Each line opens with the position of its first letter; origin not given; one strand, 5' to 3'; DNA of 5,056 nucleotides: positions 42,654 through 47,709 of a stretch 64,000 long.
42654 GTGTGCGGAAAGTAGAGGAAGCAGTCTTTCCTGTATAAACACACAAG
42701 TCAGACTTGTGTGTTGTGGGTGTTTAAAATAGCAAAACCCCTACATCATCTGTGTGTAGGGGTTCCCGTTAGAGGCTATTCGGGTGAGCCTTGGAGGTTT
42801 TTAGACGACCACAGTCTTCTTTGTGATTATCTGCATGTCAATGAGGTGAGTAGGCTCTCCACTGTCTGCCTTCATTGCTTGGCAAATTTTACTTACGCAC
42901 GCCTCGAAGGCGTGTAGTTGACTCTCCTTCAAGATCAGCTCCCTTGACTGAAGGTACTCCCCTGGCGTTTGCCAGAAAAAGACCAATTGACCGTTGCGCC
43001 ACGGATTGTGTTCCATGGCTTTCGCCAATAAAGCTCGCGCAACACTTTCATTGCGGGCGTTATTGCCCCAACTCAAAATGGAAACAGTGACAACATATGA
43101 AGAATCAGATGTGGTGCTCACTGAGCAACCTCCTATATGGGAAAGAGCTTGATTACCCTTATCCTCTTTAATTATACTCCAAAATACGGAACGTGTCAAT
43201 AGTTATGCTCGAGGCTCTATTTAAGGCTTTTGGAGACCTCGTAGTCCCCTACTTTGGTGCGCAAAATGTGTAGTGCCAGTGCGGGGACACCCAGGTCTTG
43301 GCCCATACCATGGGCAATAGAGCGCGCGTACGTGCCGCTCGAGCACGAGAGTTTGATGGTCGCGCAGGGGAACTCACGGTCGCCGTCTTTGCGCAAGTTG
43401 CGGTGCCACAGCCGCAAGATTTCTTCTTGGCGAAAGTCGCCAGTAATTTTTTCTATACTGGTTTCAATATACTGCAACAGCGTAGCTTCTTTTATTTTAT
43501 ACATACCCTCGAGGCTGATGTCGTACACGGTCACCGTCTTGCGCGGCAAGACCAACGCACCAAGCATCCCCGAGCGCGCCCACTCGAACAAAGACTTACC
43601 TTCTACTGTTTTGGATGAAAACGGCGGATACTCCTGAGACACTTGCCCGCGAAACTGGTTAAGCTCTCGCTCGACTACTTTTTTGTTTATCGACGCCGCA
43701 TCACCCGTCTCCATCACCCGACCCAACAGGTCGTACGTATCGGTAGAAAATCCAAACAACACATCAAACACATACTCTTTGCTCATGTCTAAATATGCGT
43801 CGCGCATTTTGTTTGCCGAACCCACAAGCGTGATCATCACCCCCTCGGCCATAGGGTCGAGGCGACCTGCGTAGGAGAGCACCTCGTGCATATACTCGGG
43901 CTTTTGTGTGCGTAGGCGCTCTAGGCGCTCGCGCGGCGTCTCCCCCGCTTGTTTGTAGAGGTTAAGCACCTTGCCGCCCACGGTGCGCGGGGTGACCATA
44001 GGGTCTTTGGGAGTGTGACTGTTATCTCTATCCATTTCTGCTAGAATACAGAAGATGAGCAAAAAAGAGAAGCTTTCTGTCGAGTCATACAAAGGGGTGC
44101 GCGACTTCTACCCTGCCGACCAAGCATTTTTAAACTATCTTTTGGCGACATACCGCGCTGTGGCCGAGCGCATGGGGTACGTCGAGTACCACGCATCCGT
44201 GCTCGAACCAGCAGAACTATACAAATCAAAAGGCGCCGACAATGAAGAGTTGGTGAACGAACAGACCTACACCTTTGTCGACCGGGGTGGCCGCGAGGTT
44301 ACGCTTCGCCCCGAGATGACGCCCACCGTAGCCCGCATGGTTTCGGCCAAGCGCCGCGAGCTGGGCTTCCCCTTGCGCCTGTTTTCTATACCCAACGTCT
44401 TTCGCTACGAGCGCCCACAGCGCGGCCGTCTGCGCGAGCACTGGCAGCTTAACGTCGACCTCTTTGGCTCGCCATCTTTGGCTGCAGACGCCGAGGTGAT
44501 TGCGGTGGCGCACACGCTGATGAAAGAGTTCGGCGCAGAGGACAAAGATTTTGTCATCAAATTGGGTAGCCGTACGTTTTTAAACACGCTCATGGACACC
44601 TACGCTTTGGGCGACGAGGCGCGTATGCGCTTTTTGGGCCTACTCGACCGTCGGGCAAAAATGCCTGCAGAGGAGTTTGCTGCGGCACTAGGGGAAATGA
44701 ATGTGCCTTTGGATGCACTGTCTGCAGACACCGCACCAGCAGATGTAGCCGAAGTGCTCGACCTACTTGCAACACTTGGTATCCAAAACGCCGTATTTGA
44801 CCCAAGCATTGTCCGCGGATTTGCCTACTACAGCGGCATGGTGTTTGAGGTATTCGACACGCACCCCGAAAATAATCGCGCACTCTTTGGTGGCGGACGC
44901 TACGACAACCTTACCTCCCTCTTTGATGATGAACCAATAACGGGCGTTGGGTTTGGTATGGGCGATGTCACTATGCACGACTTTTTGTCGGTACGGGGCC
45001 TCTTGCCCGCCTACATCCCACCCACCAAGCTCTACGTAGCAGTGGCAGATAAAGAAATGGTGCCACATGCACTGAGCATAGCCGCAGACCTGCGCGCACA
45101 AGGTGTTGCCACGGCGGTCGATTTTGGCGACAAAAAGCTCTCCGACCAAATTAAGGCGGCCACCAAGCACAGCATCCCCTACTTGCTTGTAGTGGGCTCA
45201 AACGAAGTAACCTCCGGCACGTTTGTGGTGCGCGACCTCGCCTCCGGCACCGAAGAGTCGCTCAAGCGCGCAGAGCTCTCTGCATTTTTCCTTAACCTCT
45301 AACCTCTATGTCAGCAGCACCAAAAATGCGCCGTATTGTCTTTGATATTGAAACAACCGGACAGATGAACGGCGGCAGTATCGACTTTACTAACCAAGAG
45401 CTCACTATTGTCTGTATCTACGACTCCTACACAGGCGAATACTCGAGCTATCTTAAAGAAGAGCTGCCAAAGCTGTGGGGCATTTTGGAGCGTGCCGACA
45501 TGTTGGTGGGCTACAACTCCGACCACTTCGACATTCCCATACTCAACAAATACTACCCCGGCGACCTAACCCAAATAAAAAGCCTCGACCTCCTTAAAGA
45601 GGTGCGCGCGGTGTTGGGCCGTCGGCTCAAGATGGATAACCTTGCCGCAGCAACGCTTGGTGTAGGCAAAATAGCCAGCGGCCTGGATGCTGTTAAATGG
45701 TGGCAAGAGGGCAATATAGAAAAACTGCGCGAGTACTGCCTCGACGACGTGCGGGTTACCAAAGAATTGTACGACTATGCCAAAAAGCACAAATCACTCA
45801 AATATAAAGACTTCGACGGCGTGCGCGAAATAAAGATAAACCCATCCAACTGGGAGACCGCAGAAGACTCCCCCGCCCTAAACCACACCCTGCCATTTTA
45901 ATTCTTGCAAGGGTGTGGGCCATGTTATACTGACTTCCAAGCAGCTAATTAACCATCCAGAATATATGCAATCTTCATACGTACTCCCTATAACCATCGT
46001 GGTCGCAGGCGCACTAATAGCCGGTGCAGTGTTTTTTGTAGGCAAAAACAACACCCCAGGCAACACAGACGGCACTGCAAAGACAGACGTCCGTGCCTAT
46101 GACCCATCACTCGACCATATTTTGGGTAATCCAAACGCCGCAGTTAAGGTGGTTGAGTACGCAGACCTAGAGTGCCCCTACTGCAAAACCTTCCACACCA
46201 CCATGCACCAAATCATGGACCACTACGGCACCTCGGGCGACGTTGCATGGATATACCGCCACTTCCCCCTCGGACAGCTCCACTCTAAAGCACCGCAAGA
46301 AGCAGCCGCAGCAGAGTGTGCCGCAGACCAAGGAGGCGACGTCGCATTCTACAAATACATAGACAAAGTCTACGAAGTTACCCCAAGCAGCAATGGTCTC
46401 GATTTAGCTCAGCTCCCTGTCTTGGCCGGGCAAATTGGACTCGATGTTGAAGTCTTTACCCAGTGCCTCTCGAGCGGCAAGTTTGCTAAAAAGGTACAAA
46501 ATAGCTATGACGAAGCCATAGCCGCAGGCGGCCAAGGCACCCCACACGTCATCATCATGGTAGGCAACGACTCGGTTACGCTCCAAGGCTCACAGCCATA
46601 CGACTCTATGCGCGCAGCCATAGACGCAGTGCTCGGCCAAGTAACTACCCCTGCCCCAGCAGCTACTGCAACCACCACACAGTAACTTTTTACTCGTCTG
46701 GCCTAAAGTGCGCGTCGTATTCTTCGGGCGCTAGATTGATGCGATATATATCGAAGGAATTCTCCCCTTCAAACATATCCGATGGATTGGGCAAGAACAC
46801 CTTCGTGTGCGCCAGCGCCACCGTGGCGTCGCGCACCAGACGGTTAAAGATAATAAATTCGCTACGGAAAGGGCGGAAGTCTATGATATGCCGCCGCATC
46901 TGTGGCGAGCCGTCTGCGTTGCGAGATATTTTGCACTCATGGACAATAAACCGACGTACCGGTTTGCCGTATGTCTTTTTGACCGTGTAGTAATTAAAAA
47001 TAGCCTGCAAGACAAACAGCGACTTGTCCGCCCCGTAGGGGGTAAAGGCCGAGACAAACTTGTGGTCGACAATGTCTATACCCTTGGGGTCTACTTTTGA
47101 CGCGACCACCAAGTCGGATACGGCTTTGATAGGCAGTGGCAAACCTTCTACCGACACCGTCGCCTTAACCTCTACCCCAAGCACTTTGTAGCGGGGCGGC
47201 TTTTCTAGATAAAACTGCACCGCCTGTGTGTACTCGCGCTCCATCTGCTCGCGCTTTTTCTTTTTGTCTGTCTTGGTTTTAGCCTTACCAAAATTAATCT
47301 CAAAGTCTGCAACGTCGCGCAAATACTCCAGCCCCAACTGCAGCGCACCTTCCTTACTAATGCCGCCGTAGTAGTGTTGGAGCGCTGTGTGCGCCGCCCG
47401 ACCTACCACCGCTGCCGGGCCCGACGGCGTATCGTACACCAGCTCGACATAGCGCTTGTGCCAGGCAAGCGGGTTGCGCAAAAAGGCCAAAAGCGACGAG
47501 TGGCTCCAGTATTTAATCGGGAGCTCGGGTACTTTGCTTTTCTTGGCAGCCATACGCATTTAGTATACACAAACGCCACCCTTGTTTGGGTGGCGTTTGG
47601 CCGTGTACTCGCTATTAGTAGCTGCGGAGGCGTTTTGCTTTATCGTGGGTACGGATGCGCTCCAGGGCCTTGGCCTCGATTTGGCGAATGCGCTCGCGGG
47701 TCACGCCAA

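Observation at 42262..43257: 0.8-kb insertion flanked by ~90-bp direct repeats that duplicate the 3' end of truB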

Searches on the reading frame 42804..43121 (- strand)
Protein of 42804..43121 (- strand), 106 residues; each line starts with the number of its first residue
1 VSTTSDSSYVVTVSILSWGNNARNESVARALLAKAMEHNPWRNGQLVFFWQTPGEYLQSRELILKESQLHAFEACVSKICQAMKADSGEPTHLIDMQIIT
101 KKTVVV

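Call 26: find_homologous_proteins(query=window:42804-43121:-)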
Query seq(106 aa) (106 aa): 1 proteins with E <= 0.001 among 1 candidates.
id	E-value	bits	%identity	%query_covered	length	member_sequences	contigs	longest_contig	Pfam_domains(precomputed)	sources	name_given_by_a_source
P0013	7.0e-59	214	94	100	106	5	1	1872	-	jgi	jgi:hypothetical protein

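Call 30: find_encoding_contigs(protein=P0013, flank=4000, max_places=4)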
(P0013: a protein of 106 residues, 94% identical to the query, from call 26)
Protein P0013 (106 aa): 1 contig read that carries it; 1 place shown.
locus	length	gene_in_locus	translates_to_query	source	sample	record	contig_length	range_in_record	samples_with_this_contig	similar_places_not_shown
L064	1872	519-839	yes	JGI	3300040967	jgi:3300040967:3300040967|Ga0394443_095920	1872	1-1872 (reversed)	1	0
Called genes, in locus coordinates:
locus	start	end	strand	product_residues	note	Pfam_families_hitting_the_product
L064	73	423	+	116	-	-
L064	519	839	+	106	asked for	-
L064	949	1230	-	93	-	-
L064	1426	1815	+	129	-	-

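Call 49: search_protein_families(library=phrogs, proteins=[window:42804-43121:-], max_evalue=0.01)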
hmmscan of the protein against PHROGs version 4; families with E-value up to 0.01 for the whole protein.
seq(106 aa): 0 families

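Call 50: search_protein_families(library=padloc, proteins=[window:42804-43121:-], max_evalue=0.01)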
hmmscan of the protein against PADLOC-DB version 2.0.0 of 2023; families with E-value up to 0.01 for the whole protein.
seq(106 aa): 0 families

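Call 74: predict_structure(protein=window:42804-43121:-)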
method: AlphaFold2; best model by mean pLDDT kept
length: 106 residues; sequences in the alignment: 1
mean_pLDDT: 64.0   pTM: 0.54
mean pLDDT of the five models: 64.0, 61.0, 58.9, 58.1, 57.0
residues with pLDDT >= 90: 0; 70-90: 32; 50-70: 67; < 50: 7
segments of 3 or more residues with pLDDT < 50: 89-91
pLDDT, mean of each block of 10 residues (from residue 1): 68 69 64 61 52 63 77 74 58 58 58
secondary structure, 60 per line:
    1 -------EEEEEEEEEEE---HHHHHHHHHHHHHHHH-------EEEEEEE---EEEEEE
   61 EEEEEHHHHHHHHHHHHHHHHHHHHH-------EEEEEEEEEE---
elements in order: E8-18 H22-37 E45-51 E55-65 H66-86 E94-103

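Call 75: search_protein_representatives(protein=window:42804-43121:-)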
Query: 106 residues. Proteins with E-value up to 0.001 (for the whole library): 3; up to 1e-10: 1; up to 1e-30: 1. The best 3 are listed.
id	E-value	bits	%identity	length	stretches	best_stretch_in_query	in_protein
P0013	2.2e-59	213.6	95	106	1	2-106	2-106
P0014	2.0e-06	43.8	38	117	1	7-86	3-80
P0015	1.3e-05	41.2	54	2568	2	40-56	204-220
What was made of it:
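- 42801..43121 (-): p106: a small protein with a low-confidence ferredoxin-like fold, cargo of unit B. GTG start, 7 nt after AGGAGG. Known relatives are one 94% homolog (L064) and one remote 38% relative (calls 26, 75).
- Tried and rejected: An exhaustive phmmer search for p106 found one remote relative (call 75).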

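Call 78: fold_search(model_id=the predicted structure, library=pdb)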
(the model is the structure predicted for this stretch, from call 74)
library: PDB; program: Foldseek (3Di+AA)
matches with E <= 10: 1913; with E <= 0.001: 65
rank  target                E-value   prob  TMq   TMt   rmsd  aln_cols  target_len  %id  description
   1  6wi5_A                5.9e-05  1.00  0.54  0.61   3.6       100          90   14  De novo designed protein Foldit4 (released 2020-04-22)
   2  5ds7_C                1.1e-04  1.00  0.40  0.44   5.6       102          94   11  2.0 A Structure of CPII, a nitrogen regulatory PII-like protein from Thiomonas intermedia K12, bound AMP (released 2016-09-28)
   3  9hve_K                1.8e-04  1.00  0.52  0.25   4.9       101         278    9  Native human eIF2-eIF2B complex (released 2025-11-19)
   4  1vix_B                1.9e-04  1.00  0.49  0.17   6.6       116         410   13  Crystal structure of a putative peptidase T (released 2003-12-30)
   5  1sqe_A                2.0e-04  1.00  0.48  0.49   5.0        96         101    9  1.5A Crystal Structure Of the protein PG130 from Staphylococcus aureus, Structural genomics (released 2004-08-03)
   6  2od6_A                2.0e-04  1.00  0.46  0.45   5.4       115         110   13  Crystal structure of a dimeric ferredoxin-like protein (jcvi_pep_1096682647733) from uncultured marine organism at 1.8 (released 2007-01-23)
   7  4ush_A                2.2e-04  1.00  0.62  0.64   4.1       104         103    9  Nitrogen regulatory protein PII from Chlamydomonas reinhardtii in unliganded state (released 2014-12-03)
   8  6mmq_A                2.3e-04  1.00  0.54  0.65   3.4        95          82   10  Carbon regulatory PII-like protein SbtB from Cyanobium sp. 7001 bound to cAMP (released 2019-09-18)
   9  4ush_B                2.5e-04  1.00  0.49  0.50   4.8       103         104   11  Nitrogen regulatory protein PII from Chlamydomonas reinhardtii in unliganded state (released 2014-12-03)
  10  9hvf_B                2.5e-04  1.00  0.42  0.37   5.5       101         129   10  Native human PPP1R15B-P-eIF2-eIF2B complex (released 2025-11-19)
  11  6gdv_C                2.5e-04  0.99  0.38  0.37   6.2       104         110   12  Structure of CutA from Synechococcus elongatus PCC7942 complexed with Bis-Tris molecule (released 2019-05-08)
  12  8fmw_F                2.7e-04  1.00  0.54  0.58   5.1       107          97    9  The structure of a hibernating ribosome in the Lyme disease pathogen (released 2023-11-08)
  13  1fno                  2.7e-04  0.99  0.42  0.15   7.1       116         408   12  PEPTIDASE T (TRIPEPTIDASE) (released 2002-03-13)
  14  3j6x_20               2.7e-04  0.97  0.39  0.39  10.9       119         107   11  S. cerevisiae 80S ribosome bound with Taura syndrome virus (TSV) IRES, 5 degree rotation (Class II) (released 2014-06-11)
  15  6mmo_C                2.9e-04  1.00  0.54  0.62   4.1       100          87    9  Carbon regulatory PII-like protein SbtB from Cyanobium sp. 7001 bound to AMP (released 2019-09-18)
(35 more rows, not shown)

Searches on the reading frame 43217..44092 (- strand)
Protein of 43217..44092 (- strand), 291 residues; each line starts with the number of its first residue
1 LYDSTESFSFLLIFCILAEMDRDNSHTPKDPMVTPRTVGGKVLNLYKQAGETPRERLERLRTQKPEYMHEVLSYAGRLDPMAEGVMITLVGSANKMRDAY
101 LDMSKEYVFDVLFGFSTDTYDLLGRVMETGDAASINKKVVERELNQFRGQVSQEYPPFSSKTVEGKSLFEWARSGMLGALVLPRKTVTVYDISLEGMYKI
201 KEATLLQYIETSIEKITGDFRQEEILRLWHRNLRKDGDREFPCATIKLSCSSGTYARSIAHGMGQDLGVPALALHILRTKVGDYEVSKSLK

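Call 9: search_protein_families(library=pfam, proteins=[window:43217-44092:-], max_evalue=0.01)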
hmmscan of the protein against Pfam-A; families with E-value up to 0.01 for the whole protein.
window:43217-44092:- (291 aa): 1 family
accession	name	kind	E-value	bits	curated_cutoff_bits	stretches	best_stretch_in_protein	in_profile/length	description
PF01509.24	TruB_N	-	1.3e-28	100.7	27.3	1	73-197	10-132/149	TruB family pseudouridylate synthase (N terminal domain)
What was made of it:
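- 43217..44035 (-): truB, intact (272 aa), the outer boundary of unit B. Pfam TruB_N E=1.3e-28 (call 9).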

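Call 10: find_related_loci(query=window:43217-44032:-, collection=genome_contigs, flank=6000)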
Query window:43217-44032:- (271 aa) in genome_contigs; peptide patterns used: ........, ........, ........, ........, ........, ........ (x = any residue, [..] = any of these).
154 stretches matched a pattern; 35 encode a relative of the query (tblastn E <= 1e-3); 35 distinct loci.
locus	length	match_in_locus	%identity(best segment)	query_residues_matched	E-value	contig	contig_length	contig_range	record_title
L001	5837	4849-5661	93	1-271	1e-178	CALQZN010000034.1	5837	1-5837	MAG: Candidatus Nomurabacteria bacterium isolate MoH-23oct19-148 genome assembly, contig: MoH-23oct19-C24632, whole geno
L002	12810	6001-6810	83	2-271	9e-157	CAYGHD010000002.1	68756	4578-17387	MAG TPA_asm: uncultured Candidatus Saccharibacteria bacterium isolate ERP113451_co1_4 genome assembly, contig: NODE_251_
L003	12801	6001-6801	81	5-271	7e-150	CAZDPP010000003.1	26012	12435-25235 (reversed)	MAG TPA_asm: uncultured Candidatus Saccharibacteria bacterium isolate SRP278252_co2_802 genome assembly, contig: NODE_37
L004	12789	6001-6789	81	9-271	3e-148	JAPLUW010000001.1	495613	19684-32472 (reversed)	MAG: Candidatus Adlerbacteria bacterium isolate LacPavin_0818_WC45_MAG_49_12 LacPavin_0818_WC45_scaffold_276048, whole g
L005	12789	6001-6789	81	9-271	9e-148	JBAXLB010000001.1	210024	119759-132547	MAG: Candidatus Adlerbacteria bacterium isolate ELA416 MAG416_1, whole genome shotgun sequence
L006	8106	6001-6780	80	12-271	2e-142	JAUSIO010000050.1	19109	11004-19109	MAG: bacterium isolate E14_metabat.bin.253 E14_k141_163620, whole genome shotgun sequence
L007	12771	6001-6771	79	15-271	3e-138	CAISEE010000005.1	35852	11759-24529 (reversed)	Candidatus Adlerbacteria bacterium isolate C24_bin-2304 genome assembly, contig: bin-2304:05/56, whole genome shotgun se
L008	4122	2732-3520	72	9-271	1e-137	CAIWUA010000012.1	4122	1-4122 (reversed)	Candidatus Adlerbacteria bacterium isolate T7_bin-136 genome assembly, contig: bin-136:12/74, whole genome shotgun seque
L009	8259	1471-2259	72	8-271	9e-134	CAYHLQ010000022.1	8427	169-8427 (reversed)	MAG TPA_asm: uncultured Candidatus Saccharibacteria bacterium isolate ERP119705_co13_492 genome assembly, contig: NODE_1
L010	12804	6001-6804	71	3-271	9e-134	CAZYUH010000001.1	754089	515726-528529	MAG TPA_asm: uncultured Candidatus Saccharibacteria bacterium isolate binchicken_co277_212 genome assembly, contig: NODE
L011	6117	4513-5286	70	14-271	3e-130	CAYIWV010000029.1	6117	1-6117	MAG TPA_asm: uncultured Candidatus Saccharibacteria bacterium isolate ERP119705_co5_641 genome assembly, contig: NODE_17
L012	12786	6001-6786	69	10-271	8e-130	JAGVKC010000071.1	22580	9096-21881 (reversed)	MAG: Candidatus Paceibacterota bacterium isolate SW_34 c_000000064477, whole genome shotgun sequence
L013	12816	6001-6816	68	5-271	3e-129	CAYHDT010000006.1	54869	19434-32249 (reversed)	MAG TPA_asm: uncultured Candidatus Saccharibacteria bacterium isolate ERP119705_co10_179 genome assembly, contig: NODE_3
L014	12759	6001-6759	71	19-271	1e-128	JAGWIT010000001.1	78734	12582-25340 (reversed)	MAG: Patescibacteria group bacterium isolate REEB120 contig-150_240, whole genome shotgun sequence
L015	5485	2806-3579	72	20-271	6e-129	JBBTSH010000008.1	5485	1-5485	MAG: Patescibacteria group bacterium isolate H43-bin068_1 H43_bin068_1_000000000008, whole genome shotgun sequence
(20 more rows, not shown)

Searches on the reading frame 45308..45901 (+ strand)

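Call 9: search_protein_families(library=pfam, proteins=[window:45308-45901:+], max_evalue=0.01)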
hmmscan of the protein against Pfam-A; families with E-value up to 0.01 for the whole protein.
window:45308-45901:+ (197 aa): 4 families
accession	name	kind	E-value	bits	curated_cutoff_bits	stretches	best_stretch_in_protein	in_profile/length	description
PF13482.12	RNase_H_2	-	4.9e-12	46.5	22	1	11-158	2-164/165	RNase_H superfamily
PF10108.15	DNA_pol_B_exo2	-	1.4e-07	31.9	24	1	92-154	105-169/213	Predicted 3'-5' exonuclease related to the exonuclease domain of PolB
PF01612.26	DNA_pol_A_exo1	-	0.001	19.4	23.6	1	8-157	21-167/173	3'-5' exonuclease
PF03104.25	DNA_pol_B_exo1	-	0.0045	16.9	23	0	62-80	158-176/242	DNA polymerase family B, exonuclease domain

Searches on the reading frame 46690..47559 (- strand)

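Call 9: search_protein_families(library=pfam, proteins=[window:46690-47559:-], max_evalue=0.01)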
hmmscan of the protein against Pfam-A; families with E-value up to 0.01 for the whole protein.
window:46690-47559:- (289 aa): 1 family
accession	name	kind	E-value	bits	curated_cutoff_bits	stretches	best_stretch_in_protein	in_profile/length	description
PF12705.13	PDDEXK_1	-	6.1e-11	43.2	22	1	18-170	2-147/247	PD-(D/E)XK nuclease superfamily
